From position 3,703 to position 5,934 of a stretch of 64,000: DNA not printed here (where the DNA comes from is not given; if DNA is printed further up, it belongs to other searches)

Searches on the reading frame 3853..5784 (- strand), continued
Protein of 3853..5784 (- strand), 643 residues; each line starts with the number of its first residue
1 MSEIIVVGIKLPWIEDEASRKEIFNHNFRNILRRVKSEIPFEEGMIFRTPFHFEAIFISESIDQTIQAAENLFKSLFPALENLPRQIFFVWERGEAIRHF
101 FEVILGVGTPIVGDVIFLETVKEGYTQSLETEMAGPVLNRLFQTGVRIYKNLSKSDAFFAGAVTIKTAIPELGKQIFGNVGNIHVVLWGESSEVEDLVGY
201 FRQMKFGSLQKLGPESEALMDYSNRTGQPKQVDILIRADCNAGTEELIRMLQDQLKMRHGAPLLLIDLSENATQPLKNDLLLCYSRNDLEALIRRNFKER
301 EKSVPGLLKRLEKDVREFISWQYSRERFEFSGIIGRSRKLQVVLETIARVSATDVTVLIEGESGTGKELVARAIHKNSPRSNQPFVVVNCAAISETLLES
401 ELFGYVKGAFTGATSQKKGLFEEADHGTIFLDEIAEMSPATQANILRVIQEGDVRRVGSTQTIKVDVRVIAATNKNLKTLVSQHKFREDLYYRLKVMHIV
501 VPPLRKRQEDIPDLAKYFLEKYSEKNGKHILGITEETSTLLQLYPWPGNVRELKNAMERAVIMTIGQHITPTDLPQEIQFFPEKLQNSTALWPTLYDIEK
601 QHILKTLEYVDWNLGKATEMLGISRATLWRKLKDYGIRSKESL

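Call 21: find_encoding_contigs(protein=P0009, flank=6000, max_places=2)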
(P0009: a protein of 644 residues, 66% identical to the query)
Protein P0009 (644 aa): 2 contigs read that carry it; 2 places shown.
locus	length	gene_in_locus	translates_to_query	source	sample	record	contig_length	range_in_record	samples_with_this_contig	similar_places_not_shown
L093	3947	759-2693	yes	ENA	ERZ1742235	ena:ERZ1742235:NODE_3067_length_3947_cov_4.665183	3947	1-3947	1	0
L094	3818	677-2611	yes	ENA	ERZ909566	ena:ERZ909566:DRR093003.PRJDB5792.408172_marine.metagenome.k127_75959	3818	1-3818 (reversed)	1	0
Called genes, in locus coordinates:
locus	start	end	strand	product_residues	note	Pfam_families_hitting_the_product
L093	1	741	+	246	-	?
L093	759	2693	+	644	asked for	PF05201:GlutR_N, PF00158:Sigma54_activat, PF14532:Sigma54_activ_2, PF00004:AAA (weak), PF07724:AAA_2 (weak), PF07728:AAA_5 (weak), PF25601:AAA_lid_14, PF02954:HTH_8, +1 more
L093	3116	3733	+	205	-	PF13241:NAD_binding_7, PF14824:Sirohm_synth_M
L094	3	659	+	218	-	?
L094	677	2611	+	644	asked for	PF05201:GlutR_N, PF00158:Sigma54_activat, PF14532:Sigma54_activ_2, PF00004:AAA (weak), PF07724:AAA_2 (weak), PF07728:AAA_5 (weak), PF25601:AAA_lid_14, PF02954:HTH_8, +1 more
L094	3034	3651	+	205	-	PF13241:NAD_binding_7, PF14824:Sirohm_synth_M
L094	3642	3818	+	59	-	?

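Call 22: find_encoding_contigs(protein=P0003, flank=6000, max_places=2)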
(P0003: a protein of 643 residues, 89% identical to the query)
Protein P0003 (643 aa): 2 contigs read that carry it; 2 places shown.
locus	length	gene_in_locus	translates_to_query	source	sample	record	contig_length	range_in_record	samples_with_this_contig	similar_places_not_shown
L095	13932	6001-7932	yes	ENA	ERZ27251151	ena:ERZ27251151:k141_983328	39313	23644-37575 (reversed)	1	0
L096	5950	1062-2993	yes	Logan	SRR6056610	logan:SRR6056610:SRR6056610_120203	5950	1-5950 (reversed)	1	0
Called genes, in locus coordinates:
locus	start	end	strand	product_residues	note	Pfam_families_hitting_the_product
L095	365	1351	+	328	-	PF01869:BcrAD_BadFG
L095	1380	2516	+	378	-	PF03702:AnmK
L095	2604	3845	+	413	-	PF13562:NTP_transf_4, PF00132:Hexapep (faint)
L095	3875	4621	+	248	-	PF01182:Glucosamine_iso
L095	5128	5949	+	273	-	PF01578:Cytochrom_C_asm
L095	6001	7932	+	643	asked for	PF05201:GlutR_N, PF00158:Sigma54_activat, PF14532:Sigma54_activ_2, PF00004:AAA (weak), PF07724:AAA_2 (weak), PF07728:AAA_5 (weak), PF25601:AAA_lid_14, PF02954:HTH_8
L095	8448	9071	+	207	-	PF13241:NAD_binding_7, PF14824:Sirohm_synth_M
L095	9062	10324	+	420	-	PF05201:GlutR_N, PF01488:Shikimate_DH, PF13241:NAD_binding_7 (weak), PF00745:GlutR_dimer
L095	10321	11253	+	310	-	PF01379:Porphobil_deam, PF03900:Porphobil_deamC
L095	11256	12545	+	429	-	PF00202:Aminotran_3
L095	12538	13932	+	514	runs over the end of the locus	PF00590:TP_methylase, PF02602:HEM4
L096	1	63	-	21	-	?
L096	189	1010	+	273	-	PF01578:Cytochrom_C_asm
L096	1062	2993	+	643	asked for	PF05201:GlutR_N, PF00158:Sigma54_activat, PF14532:Sigma54_activ_2, PF00004:AAA (weak), PF07724:AAA_2 (weak), PF07728:AAA_5 (weak), PF25601:AAA_lid_14, PF02954:HTH_8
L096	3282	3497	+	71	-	-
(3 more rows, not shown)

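Call 67: predict_structure(alignment_id=A2)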
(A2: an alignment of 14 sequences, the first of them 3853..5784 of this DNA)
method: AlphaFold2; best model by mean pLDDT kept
length: 643 residues; sequences in the alignment: 14
mean_pLDDT: 80.2   pTM: 0.57
mean pLDDT of the five models: 80.2, 73.9, 66.1, 66.1, 65.0
residues with pLDDT >= 90: 154; 70-90: 379; 50-70: 77; < 50: 33
segments of 3 or more residues with pLDDT < 50: 220-229, 325-327, 406-414, 492-494, 587-589
pLDDT, mean of each block of 10 residues (from residue 1): 86 74 81 91 91 91 91 84 74 92 91 88 87 80 90 83 92 90 86 87 86 58 40 83 68 78 88 70 91 93 91 90 59 66 75 80 83 85 88 77 60 58 88 80 77 68 81 78 66 64 84 90 88 91 84 91 88 87 55 67 86 85 76 73 46
secondary structure, 60 per line:
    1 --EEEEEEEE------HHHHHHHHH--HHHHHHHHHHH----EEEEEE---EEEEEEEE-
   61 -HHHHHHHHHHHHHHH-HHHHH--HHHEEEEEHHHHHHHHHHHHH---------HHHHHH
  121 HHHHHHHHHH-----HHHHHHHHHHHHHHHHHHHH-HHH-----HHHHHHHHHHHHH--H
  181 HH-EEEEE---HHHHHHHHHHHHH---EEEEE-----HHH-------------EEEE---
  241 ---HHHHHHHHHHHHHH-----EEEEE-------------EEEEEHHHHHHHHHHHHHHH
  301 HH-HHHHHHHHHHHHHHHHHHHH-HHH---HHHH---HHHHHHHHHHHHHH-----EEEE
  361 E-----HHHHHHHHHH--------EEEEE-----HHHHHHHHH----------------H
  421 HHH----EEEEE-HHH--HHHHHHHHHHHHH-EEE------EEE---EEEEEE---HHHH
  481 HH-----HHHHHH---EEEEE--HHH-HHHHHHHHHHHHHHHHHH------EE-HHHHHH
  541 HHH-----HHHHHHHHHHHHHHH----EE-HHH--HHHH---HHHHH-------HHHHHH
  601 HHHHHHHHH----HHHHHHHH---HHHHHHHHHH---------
elements in order: E3-10 H17-25 H28-38 E43-48 E52-59 H62-76 H78-82 E88-92 H93-105 H115-130 H136-155 H165-177 E184-188 H192-204 E208-212 E234-237 H244-257 E263-267 E281-285 H286-302 H304-323 H331-334 H338-351 E357-361 H367-376 E385-389 H395-403 H420-423 E428-432 H439-451 E453-455 E462-464 E468-473 H477-482 H488-493 E497-501 H508-525 H535-543 H549-563 H576-579 H583-587 H595-609 H614-621 H625-634

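Call 70: fold_search(model_id=the predicted structure, library=pdb)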
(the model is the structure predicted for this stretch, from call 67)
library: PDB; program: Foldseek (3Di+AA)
matches with E <= 10: 1690; with E <= 0.001: 717
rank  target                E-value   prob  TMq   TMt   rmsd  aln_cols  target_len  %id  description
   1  1ny5_A                2.7e-27  1.00  0.35  0.56  20.7       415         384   37  Crystal structure of sigm54 activator (AAA+ ATPase) in the inactive state (released 2003-11-11)
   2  1ny5_B                8.5e-27  1.00  0.34  0.56  21.1       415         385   37  Crystal structure of sigm54 activator (AAA+ ATPase) in the inactive state (released 2003-11-11)
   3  1ojl_D                1.3e-26  1.00  0.36  0.73  18.6       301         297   53  Crystal structure of a sigma54-activator suggests the mechanism for the conformational switch necessary for sigma54 bi (released 2005-05-19)
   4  4l4u                  2.8e-26  1.00  0.33  0.52  20.8       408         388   37  Crystal structure of construct containing A. aeolicus NtrC1 receiver, central and DNA binding domains (released 2013-08-28)
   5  5m7p_B                3.8e-26  1.00  0.34  0.48  25.5       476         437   30  Crystal structure of NtrX from Brucella abortus in complex with ADP processed with the CrystalDirect automated mountin (released 2017-01-25)
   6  1ojl_E                4.8e-26  1.00  0.34  0.70  19.4       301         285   51  Crystal structure of a sigma54-activator suggests the mechanism for the conformational switch necessary for sigma54 bi (released 2005-05-19)
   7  5m7p_A                1.8e-25  1.00  0.34  0.49  22.2       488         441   29  Crystal structure of NtrX from Brucella abortus in complex with ADP processed with the CrystalDirect automated mountin (released 2017-01-25)
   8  5m7o_B                3.5e-25  1.00  0.34  0.48  26.4       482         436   30  Crystal structure of NtrX from Brucella abortus processed with the CrystalDirect automated mounting and cryo-cooling t (released 2017-01-25)
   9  5m7n_B                3.7e-25  1.00  0.34  0.49  25.4       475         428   29  Crystal structure of NtrX from Brucella abortus in complex with ATP processed with the CrystalDirect automated mountin (released 2017-01-25)
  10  1ojl_A                6.1e-25  1.00  0.34  0.70  14.3       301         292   51  Crystal structure of a sigma54-activator suggests the mechanism for the conformational switch necessary for sigma54 bi (released 2005-05-19)
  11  5m7o_A                1.2e-24  1.00  0.34  0.47  22.7       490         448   28  Crystal structure of NtrX from Brucella abortus processed with the CrystalDirect automated mounting and cryo-cooling t (released 2017-01-25)
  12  7v2b_A                1.4e-24  1.00  0.36  0.58  18.8       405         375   28  Crystal Structure of VpsR display novel dimeric architecture and c-di-GMP binding: mechanistic implications in oligome (released 2022-04-06)
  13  7v2b_D                1.4e-24  1.00  0.35  0.57  16.4       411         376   29  Crystal Structure of VpsR display novel dimeric architecture and c-di-GMP binding: mechanistic implications in oligome (released 2022-04-06)
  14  8p53_E                2.0e-24  1.00  0.37  0.59  24.2       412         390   34  Cryo-EM structure of the c-di-GMP-free FleQ-FleN master regulator complex of P. aeruginosa (released 2023-12-13)
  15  5m7n_A                2.6e-24  1.00  0.35  0.49  22.2       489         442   30  Crystal structure of NtrX from Brucella abortus in complex with ATP processed with the CrystalDirect automated mountin (released 2017-01-25)
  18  1ny6_A                6.9e-24  1.00  0.34  0.84   2.9       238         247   55  Crystal structure of sigm54 activator (AAA+ ATPase) in the active state (released 2003-11-11)
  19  1ojl_C                1.4e-23  1.00  0.35  0.84   3.1       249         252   56  Crystal structure of a sigma54-activator suggests the mechanism for the conformational switch necessary for sigma54 bi (released 2005-05-19)
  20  1ojl_B                1.5e-23  1.00  0.35  0.83   3.2       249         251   55  Crystal structure of a sigma54-activator suggests the mechanism for the conformational switch necessary for sigma54 bi (released 2005-05-19)
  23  1ny6_B                1.9e-23  1.00  0.34  0.83   3.1       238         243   55  Crystal structure of sigm54 activator (AAA+ ATPase) in the active state (released 2003-11-11)
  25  1ojl_F                3.5e-23  1.00  0.34  0.81   3.3       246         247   55  Crystal structure of a sigma54-activator suggests the mechanism for the conformational switch necessary for sigma54 bi (released 2005-05-19)
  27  1ny6_C                4.4e-23  1.00  0.34  0.82   3.1       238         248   55  Crystal structure of sigm54 activator (AAA+ ATPase) in the active state (released 2003-11-11)
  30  1ny6_H                1.1e-22  1.00  0.34  0.83   3.1       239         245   55  Crystal structure of sigm54 activator (AAA+ ATPase) in the active state (released 2003-11-11)
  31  1ny6_L                1.4e-22  1.00  0.34  0.82   3.1       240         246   54  Crystal structure of sigm54 activator (AAA+ ATPase) in the active state (released 2003-11-11)
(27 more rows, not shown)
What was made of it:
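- On Bacterial enhancer-binding protein (NtrC/NifA class): The AAA+ core matches 1ny6 and 1ojl with TM 0.83-0.84 (call 70).
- Its AAA+ core matches NtrC1 and ZraR structures at 53-56% identity (call 70).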

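Call 82: find_encoding_contigs(protein=P0017, flank=8000, max_places=1)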
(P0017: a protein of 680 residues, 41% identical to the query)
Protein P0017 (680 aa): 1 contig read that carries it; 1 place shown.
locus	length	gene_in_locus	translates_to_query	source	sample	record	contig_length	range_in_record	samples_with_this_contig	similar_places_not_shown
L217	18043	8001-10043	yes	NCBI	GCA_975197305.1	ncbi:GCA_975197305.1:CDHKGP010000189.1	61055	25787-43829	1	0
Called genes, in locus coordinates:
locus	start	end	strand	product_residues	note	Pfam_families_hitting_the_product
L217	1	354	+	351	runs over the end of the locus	PF01208:URO-D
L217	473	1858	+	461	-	PF04055:Radical_SAM, PF06969:HemN_C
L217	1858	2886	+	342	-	PF00762:Ferrochelatase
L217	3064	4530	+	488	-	PF01266:DAO (weak), PF13450:NAD_binding_8, PF01593:Amino_oxidase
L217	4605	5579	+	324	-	PF00490:ALAD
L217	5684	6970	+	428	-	PF00202:Aminotran_3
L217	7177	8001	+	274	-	PF01578:Cytochrom_C_asm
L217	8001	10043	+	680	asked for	PF00158:Sigma54_activat, PF14532:Sigma54_activ_2, PF00004:AAA (weak), PF07728:AAA_5, PF25601:AAA_lid_14, PF02954:HTH_8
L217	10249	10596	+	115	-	PF01740:STAS, PF13466:STAS_2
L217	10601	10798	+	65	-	PF04255:DUF433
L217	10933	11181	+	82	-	-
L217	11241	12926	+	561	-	PF00501:AMP-binding, PF13193:AMP-binding_C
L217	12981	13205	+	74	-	-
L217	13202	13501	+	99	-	PF05016:ParE_toxin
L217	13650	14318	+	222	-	-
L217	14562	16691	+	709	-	PF00009:GTP_EFTU, PF22042:EF-G_D2, PF03144:GTP_EFTU_D2, PF14492:EFG_III, PF03764:EFG_IV, PF00679:EFG_C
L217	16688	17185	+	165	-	PF11969:DcpS_C (weak), PF01230:HIT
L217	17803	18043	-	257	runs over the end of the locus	PF01503:PRA-PH (faint), PF03819:MazG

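Call 92: search_protein_families(library=pfam, proteins=[L076:5611-6975:+, L076:7191-7631:+, L076:7798-8262:+], max_evalue=0.001)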
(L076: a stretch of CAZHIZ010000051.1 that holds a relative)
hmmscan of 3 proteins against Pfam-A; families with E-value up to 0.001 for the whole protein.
L076:5611-6975:+ (454 aa): 14 families
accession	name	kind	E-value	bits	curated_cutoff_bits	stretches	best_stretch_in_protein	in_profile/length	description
PF00158.32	Sigma54_activat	-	1.8e-71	239.7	20.2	1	137-304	1-168/168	Sigma-54 interaction domain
PF25601.1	AAA_lid_14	-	8.9e-27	93.2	27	1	309-388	1-80/87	AAA+ ATPase lid domain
PF14532.12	Sigma54_activ_2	-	8.7e-22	78.3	25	1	138-308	1-138/138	Sigma-54 interaction domain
PF02954.25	HTH_8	-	6.2e-14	51.9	22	1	412-445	9-42/42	Bacterial regulatory protein, Fis family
PF13426.13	PAS_9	-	8.7e-14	52.1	27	1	18-119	2-102/103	PAS domain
PF08448.16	PAS_4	-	1.1e-12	48.6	23.1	1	13-120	1-107/110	PAS fold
PF00989.32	PAS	-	2.4e-10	40.8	22.6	1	10-118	4-113/113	PAS fold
PF07728.20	AAA_5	-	1.1e-08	35.6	22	1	161-280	2-124/139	AAA domain (dynein-related subfamily)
PF00004.35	AAA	-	4.3e-07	30.9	21.2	1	161-295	1-128/131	ATPase family associated with various cellular activities (AAA)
PF06068.19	TIP49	-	5e-05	23.1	23.8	1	125-195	14-86/347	TIP49 P-loop domain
PF13188.13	PAS_8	-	5.4e-05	23.4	21.8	1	10-55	4-46/65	PAS domain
PF07724.20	AAA_2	-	6.5e-05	23.5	27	1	159-285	4-131/166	AAA domain (Cdc48 subfamily)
PF13191.12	AAA_16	-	0.0002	22.3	32.6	1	139-213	4-85/167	AAA ATPase domain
PF01078.27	Mg_chelatase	-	0.00031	20.6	20.3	0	221-278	98-157/207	Magnesium chelatase, subunit ChlI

L076:7191-7631:+ (146 aa): 4 families
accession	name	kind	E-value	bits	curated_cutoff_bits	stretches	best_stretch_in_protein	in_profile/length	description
PF07719.23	TPR_2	-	6e-07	29.6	27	0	4-24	6-26/34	Tetratricopeptide repeat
PF00515.34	TPR_1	-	2.2e-05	24.5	27.8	0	5-24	7-26/34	Tetratricopeptide repeat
PF13432.12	TPR_16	-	6.4e-05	23.7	32.7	1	4-65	2-63/65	Tetratricopeptide repeat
PF13428.12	TPR_14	-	0.00016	22.4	23.5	0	41-65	9-33/44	Tetratricopeptide repeat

L076:7798-8262:+ (154 aa): 0 families
